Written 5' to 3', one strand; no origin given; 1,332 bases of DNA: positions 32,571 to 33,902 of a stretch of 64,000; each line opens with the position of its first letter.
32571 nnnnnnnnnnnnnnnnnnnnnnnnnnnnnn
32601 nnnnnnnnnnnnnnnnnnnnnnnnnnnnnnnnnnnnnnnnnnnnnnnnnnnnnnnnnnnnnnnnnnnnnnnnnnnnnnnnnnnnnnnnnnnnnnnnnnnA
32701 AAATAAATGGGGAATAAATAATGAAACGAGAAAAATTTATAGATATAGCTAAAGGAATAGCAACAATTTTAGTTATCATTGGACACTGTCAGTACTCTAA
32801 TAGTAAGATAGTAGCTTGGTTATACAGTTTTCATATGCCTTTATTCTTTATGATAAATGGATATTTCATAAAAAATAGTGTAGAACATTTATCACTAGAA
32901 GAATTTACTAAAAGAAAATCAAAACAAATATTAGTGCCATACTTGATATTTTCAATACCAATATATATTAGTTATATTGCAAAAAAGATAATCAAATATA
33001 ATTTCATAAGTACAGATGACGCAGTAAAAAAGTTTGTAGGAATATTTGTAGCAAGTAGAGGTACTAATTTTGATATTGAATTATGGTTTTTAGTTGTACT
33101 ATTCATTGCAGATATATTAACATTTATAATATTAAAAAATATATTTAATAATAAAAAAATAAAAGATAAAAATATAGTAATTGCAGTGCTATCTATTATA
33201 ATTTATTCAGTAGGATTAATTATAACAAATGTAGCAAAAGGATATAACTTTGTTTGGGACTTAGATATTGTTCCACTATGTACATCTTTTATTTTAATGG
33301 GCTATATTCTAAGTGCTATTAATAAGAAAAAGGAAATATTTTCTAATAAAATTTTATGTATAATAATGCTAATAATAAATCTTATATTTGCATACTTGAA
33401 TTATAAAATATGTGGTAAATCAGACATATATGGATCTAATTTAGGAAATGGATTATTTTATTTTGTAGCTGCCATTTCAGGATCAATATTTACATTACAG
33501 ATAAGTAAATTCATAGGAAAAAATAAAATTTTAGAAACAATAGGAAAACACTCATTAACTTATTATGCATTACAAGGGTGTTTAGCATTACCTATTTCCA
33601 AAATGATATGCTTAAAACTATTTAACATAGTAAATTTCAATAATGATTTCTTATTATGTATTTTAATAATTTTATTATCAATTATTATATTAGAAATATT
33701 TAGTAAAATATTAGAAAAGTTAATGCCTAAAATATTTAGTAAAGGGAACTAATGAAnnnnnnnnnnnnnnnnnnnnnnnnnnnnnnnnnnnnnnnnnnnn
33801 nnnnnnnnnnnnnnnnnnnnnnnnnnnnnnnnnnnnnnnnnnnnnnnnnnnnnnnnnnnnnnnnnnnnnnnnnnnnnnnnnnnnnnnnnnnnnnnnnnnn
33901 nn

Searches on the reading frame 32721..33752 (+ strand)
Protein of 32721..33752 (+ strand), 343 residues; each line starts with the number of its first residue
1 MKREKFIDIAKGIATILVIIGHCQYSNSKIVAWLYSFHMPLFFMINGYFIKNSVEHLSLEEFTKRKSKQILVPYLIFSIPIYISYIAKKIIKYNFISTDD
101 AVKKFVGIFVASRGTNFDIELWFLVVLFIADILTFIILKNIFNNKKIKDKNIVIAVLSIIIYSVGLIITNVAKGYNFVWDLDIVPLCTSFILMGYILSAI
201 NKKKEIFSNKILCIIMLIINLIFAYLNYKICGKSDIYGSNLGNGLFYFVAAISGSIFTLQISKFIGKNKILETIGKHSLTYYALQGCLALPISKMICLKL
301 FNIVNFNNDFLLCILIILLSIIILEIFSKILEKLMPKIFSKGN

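Call 28: search_protein_families(library=pfam, proteins=[window:32721-33752:+], max_evalue=0.0001)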
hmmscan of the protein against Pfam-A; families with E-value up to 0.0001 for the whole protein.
window:32721-33752:+ (343 aa): 2 families
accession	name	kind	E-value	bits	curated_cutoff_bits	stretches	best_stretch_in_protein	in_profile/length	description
PF01757.29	Acyl_transf_3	-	3.4e-33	115.5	31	1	5-324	2-325/326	Acyltransferase domain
PF04235.18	DUF418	-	5.8e-05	23.5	23.6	1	210-326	18-142/163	Protein of unknown function (DUF418)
